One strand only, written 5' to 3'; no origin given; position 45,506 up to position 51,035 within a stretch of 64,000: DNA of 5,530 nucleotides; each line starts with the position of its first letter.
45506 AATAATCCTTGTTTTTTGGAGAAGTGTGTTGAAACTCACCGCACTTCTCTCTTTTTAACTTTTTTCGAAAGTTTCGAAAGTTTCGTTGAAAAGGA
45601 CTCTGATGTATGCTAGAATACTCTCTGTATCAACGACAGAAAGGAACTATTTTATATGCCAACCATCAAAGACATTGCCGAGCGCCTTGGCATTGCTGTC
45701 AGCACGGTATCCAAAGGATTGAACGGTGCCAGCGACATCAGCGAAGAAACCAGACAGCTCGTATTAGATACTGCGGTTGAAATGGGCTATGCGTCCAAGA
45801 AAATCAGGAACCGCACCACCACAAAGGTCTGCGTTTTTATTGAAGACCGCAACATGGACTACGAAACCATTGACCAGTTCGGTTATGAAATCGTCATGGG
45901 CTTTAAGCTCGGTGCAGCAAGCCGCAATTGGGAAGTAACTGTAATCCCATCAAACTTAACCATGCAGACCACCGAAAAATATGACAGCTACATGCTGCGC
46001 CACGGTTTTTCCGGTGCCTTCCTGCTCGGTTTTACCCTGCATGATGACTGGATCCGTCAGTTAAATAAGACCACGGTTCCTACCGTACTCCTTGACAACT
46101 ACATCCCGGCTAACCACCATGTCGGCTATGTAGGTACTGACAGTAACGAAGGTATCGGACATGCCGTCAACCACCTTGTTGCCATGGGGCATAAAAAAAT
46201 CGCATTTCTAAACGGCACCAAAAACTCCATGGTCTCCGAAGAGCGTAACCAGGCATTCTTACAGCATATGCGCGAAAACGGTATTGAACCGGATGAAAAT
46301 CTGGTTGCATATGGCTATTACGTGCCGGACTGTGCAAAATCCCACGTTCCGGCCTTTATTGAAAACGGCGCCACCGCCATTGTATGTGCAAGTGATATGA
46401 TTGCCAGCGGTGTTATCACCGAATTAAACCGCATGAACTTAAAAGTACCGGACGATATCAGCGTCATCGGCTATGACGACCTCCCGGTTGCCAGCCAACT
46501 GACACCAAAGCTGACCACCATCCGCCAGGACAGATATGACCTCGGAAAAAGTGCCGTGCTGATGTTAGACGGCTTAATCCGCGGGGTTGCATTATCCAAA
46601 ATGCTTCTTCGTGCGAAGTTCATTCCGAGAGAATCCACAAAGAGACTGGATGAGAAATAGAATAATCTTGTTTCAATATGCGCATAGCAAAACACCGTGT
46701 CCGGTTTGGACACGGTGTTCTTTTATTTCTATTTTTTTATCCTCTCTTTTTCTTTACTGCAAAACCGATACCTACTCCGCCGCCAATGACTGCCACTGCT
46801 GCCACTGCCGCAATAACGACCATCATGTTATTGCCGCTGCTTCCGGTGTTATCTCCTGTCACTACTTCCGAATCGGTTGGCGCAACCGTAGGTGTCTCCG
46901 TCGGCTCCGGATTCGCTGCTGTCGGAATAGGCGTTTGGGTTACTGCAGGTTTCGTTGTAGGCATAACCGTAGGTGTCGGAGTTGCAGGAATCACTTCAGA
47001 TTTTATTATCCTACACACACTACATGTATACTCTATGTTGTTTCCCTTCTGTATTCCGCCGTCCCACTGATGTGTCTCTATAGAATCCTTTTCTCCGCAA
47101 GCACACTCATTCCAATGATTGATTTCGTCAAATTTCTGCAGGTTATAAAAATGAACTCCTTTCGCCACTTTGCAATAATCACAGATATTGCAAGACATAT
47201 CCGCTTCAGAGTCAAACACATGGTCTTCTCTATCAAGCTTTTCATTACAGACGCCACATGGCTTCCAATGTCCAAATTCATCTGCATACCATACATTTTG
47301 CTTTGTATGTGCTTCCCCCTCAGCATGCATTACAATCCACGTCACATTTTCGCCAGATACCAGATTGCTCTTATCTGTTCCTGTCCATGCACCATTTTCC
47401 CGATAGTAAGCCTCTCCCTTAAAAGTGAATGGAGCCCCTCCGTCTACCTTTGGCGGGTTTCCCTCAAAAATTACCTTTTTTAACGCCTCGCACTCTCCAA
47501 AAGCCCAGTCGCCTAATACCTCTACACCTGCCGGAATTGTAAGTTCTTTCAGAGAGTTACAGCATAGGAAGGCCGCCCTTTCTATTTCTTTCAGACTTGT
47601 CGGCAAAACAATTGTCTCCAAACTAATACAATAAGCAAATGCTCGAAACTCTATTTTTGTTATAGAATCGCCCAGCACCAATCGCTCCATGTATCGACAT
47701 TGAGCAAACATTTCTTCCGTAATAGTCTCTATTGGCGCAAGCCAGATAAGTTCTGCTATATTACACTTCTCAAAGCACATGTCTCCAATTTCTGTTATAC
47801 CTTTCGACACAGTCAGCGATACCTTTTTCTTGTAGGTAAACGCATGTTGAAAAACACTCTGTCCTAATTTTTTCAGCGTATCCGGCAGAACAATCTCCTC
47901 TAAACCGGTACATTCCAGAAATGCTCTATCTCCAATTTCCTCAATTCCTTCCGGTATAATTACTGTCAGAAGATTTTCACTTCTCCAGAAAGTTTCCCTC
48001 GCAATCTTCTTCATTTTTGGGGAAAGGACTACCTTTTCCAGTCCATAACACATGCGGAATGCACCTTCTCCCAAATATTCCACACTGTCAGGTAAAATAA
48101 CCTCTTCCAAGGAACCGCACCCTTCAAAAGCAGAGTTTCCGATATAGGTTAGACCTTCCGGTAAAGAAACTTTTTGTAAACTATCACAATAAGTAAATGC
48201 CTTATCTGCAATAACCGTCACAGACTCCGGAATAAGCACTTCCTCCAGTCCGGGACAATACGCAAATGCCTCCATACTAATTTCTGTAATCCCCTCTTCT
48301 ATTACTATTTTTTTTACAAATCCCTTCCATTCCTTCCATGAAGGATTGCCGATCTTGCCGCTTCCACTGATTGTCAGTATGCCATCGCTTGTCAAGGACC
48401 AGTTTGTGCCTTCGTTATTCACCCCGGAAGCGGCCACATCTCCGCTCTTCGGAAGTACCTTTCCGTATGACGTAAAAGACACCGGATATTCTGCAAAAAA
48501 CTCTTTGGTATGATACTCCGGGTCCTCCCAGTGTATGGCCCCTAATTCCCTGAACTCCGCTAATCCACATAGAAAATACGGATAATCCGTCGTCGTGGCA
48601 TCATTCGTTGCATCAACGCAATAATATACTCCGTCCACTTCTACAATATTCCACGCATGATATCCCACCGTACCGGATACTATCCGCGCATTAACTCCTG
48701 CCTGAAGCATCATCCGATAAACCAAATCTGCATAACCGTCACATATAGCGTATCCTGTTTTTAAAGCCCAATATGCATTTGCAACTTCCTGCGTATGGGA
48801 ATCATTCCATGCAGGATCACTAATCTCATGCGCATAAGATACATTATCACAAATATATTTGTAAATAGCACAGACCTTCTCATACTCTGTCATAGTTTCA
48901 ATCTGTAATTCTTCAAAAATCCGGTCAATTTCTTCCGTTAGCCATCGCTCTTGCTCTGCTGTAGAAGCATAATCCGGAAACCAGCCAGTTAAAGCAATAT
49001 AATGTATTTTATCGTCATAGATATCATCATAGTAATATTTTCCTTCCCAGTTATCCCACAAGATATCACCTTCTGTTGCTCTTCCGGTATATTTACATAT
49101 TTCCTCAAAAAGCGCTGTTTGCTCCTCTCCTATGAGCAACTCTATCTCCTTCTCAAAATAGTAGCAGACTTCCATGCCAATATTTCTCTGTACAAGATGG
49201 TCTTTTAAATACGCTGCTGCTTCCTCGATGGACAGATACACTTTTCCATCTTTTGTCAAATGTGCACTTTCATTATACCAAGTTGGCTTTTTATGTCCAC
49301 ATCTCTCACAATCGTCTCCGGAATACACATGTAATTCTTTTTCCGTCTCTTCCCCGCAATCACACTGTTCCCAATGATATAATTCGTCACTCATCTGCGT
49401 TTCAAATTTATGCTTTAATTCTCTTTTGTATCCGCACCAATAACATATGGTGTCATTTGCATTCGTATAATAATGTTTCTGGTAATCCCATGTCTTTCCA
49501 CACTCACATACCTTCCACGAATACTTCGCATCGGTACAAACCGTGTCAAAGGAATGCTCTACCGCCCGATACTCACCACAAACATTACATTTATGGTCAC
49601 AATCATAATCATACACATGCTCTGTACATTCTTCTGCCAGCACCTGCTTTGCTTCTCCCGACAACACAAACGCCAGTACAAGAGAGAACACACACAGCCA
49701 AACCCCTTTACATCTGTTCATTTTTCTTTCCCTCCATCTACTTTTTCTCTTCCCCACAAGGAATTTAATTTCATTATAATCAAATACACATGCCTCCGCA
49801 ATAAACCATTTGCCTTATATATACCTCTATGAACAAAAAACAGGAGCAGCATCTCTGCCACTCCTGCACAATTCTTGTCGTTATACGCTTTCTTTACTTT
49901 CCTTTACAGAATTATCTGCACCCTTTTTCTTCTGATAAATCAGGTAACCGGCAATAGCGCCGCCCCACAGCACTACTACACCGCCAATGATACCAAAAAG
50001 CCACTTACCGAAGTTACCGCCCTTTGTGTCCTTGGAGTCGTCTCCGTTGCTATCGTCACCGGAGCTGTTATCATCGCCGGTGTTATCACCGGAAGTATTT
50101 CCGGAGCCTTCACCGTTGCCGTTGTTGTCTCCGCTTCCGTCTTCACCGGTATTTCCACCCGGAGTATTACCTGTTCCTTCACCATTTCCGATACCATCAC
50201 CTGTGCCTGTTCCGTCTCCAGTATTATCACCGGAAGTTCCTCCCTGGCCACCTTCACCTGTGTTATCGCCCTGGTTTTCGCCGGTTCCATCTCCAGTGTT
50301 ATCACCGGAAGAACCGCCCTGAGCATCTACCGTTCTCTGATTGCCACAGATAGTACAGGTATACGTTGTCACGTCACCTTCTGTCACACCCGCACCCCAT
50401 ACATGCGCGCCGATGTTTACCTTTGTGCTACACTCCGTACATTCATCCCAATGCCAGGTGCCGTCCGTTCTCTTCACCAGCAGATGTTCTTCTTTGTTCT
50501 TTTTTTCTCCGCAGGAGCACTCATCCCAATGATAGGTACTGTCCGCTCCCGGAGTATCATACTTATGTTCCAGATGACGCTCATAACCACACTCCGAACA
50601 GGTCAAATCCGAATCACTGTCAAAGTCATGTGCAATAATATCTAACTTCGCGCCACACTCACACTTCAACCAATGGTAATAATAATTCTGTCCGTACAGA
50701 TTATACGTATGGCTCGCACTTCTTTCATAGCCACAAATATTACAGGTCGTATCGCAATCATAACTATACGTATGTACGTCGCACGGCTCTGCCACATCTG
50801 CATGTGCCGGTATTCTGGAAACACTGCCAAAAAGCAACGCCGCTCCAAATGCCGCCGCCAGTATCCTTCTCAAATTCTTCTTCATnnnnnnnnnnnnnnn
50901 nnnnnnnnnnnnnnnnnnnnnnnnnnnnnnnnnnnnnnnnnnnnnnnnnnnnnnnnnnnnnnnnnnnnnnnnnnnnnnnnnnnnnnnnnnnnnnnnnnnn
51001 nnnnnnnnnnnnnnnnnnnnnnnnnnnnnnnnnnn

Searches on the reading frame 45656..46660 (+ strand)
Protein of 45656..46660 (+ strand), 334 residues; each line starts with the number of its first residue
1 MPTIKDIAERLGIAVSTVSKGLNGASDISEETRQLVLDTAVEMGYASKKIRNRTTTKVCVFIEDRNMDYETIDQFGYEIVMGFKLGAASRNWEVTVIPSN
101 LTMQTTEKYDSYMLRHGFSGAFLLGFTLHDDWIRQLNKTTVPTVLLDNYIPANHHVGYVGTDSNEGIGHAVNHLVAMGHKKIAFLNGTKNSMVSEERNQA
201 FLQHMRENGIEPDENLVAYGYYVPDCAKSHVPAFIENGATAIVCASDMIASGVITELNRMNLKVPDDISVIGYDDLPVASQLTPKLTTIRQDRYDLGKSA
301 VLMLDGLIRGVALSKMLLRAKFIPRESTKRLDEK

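Call 48: search_protein_families(library=pfam, proteins=[window:45656-46660:+], max_evalue=0.00001)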
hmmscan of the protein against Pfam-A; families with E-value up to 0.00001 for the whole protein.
window:45656-46660:+ (334 aa): 4 families
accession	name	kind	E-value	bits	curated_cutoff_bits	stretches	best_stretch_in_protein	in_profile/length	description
PF13377.12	Peripla_BP_3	-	6.8e-31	108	26.5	1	171-328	1-167/167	Periplasmic binding protein-like domain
PF00532.27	Peripla_BP_1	-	4.9e-19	69.3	22.2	1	77-304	17-257/281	Periplasmic binding proteins and sugar binding domain of LacI family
PF13407.12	Peripla_BP_4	-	2.1e-13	50.9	35.1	1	131-310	71-256/258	Periplasmic binding protein domain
PF00356.27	LacI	-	7.2e-11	42.1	27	1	3-46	1-44/46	Bacterial regulatory proteins, lacI family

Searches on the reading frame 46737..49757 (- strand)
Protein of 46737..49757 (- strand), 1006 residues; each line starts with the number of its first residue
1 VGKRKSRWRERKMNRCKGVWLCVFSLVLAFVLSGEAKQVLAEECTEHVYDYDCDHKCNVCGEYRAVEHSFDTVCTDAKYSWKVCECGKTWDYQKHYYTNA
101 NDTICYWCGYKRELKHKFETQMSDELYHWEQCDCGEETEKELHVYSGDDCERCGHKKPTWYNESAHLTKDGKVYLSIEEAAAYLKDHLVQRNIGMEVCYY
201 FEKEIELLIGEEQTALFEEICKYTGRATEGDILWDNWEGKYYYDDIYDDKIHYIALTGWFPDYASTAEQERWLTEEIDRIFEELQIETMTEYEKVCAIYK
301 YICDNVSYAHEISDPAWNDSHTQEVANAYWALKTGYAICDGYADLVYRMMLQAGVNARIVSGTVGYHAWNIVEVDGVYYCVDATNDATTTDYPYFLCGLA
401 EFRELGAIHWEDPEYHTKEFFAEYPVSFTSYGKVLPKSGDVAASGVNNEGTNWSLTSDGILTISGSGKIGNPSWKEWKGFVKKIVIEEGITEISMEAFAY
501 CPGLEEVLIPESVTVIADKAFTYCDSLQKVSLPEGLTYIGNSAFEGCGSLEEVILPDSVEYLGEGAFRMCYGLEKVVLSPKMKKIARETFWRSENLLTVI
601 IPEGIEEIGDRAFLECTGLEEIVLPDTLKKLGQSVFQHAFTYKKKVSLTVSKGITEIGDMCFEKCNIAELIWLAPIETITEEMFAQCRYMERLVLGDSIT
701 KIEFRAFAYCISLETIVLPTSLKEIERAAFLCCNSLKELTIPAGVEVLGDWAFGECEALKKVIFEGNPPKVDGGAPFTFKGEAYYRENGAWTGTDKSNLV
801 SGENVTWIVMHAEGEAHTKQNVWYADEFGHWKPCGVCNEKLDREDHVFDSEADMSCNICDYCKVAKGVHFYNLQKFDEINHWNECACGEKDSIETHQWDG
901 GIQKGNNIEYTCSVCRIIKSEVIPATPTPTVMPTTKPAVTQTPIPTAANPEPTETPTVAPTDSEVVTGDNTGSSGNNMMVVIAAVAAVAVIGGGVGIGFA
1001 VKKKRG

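Call 7: search_protein_families(library=pfam, proteins=[window:46737-49757:-])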
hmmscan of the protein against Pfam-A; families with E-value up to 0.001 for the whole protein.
window:46737-49757:- (1006 aa): 5 families
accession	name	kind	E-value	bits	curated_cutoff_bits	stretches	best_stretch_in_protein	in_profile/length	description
PF13306.12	LRR_5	-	8.1e-97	320.3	27.7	4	515-639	2-123/127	BspA type Leucine rich repeat region (6 copies)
PF01841.26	Transglut_core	-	5.2e-11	43.2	23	1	288-382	11-107/108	Transglutaminase-like superfamily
PF04473.18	DUF553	-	1.2e-05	25.3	20.5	1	283-384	9-114/140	Transglutaminase-like domain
PF13855.12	LRR_8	-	6.7e-05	23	27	0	698-741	12-56/61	Leucine rich repeat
PF05725.18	FNIP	-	8.5e-05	23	21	0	695-726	10-40/44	FNIP Repeat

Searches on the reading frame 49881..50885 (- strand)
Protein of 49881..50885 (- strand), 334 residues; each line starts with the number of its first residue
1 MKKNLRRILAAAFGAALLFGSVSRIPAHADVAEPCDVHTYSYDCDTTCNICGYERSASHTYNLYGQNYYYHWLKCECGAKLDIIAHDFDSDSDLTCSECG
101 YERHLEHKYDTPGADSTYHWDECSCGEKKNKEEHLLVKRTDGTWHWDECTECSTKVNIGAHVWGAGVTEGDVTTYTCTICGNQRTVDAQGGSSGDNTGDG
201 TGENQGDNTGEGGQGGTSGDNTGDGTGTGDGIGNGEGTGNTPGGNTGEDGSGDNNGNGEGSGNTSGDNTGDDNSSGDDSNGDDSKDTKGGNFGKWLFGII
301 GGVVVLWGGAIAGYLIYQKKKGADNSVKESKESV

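Call 7: search_protein_families(library=pfam, proteins=[window:49881-50885:-])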
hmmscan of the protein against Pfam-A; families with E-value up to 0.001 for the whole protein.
window:49881-50885:- (334 aa): 0 families

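Call 36: find_encoding_contigs(protein=window:49881-50885:-, flank=3000, max_places=10)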
Protein window:49881-50885:- (334 aa): 5 contigs read that carry it; 3 places shown.
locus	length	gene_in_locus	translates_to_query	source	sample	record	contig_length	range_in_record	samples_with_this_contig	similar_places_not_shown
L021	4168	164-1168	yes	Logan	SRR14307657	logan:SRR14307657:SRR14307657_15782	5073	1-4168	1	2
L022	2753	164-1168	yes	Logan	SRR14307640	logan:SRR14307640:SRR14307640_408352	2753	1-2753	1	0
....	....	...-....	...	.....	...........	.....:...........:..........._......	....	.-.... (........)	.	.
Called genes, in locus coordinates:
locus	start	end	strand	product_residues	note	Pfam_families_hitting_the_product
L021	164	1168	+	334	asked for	-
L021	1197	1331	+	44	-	-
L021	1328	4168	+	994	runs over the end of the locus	PF01841:Transglut_core, PF04473:DUF553 (weak), PF13306:LRR_5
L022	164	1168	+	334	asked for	-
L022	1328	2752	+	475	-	?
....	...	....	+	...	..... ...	-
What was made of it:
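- Tried and rejected: Contigs fetched through the downstream gene stop in the 47-nt direct repeat and did not reach the left arm (call 36).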

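Call 55: find_homologous_proteins(query=window:49881-50885:-, max_evalue=1e-20)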
Query window:49881-50885:- (334 aa): 12 proteins with E <= 1e-20 among 2395 candidates.
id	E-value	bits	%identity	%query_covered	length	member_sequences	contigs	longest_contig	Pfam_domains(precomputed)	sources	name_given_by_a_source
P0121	9.9e-226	767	100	100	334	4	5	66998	-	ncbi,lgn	-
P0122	2.8e-136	473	67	100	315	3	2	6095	-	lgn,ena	-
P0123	1.5e-134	467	64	100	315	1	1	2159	-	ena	-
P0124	1.4e-113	398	62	96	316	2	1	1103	-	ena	-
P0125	2.5e-112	394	58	95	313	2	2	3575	-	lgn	-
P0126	3.2e-111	390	58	96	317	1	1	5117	-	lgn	-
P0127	7.1e-111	389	59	96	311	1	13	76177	-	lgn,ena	-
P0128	1.2e-84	303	45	96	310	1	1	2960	-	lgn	-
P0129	1.5e-82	296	54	72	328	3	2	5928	-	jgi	-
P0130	7.1e-73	264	38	12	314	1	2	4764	-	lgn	-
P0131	4.5e-71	258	45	96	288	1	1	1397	-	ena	-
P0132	7.2e-70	254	45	100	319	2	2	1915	-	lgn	-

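Call 57: find_encoding_contigs(protein=P0127, flank=2500, max_places=10)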
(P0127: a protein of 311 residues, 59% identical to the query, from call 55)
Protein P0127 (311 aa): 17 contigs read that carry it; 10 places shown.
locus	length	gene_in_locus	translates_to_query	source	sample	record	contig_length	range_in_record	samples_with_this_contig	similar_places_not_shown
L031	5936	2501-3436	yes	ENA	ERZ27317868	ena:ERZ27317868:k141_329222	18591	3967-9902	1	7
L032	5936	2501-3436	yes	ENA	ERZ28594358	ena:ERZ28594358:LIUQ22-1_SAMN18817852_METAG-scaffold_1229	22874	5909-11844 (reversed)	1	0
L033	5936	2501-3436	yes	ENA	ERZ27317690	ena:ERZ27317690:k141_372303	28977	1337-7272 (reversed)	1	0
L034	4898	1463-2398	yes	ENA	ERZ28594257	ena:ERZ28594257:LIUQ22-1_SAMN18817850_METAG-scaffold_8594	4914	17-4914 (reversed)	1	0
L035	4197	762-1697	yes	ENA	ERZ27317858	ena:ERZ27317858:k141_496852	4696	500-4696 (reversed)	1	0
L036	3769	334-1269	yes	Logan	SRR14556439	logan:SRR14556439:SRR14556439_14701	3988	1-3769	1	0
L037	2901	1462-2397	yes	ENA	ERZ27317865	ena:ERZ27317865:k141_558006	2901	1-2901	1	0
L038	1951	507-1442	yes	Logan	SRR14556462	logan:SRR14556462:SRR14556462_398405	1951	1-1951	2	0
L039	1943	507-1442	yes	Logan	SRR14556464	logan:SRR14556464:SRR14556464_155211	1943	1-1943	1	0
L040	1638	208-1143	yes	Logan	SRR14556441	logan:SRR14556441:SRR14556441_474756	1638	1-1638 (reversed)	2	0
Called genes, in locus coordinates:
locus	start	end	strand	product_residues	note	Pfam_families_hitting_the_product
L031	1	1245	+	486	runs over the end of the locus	PF00669:Flagellin_N, PF00700:Flagellin_C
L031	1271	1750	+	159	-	PF02561:FliS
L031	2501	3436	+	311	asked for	-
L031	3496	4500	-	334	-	PF00356:LacI, PF00532:Peripla_BP_1, PF13407:Peripla_BP_4, PF13377:Peripla_BP_3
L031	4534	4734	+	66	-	-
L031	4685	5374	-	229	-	-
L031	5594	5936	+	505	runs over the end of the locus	PF02446:Glyco_hydro_77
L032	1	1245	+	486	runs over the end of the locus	PF00669:Flagellin_N, PF00700:Flagellin_C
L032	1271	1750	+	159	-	PF02561:FliS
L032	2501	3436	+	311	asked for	-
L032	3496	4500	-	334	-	PF00356:LacI, PF00532:Peripla_BP_1, PF13407:Peripla_BP_4, PF13377:Peripla_BP_3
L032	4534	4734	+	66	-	-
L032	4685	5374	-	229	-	-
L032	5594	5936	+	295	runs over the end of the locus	-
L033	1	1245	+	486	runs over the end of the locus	PF00669:Flagellin_N, PF00700:Flagellin_C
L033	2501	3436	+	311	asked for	-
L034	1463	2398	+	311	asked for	-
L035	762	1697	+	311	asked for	-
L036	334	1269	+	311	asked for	-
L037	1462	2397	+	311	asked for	-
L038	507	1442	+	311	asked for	-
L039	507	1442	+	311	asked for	-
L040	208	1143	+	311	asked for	-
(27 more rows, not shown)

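Call 70: find_encoding_contigs(protein=P0123, flank=2500, max_places=6)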
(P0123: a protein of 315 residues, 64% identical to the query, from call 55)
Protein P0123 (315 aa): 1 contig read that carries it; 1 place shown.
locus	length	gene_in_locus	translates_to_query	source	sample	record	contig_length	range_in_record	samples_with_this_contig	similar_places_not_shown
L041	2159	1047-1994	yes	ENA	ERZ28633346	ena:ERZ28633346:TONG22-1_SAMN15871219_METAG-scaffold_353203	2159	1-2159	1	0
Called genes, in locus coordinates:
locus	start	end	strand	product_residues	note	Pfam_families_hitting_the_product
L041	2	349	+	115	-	?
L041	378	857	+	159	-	PF02561:FliS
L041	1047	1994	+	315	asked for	-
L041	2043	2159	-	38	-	?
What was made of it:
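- Tried and rejected: The last contig look-up (P0123) returned another palindrome-free locus instead of the hoped-for third 3' arm (call 70).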
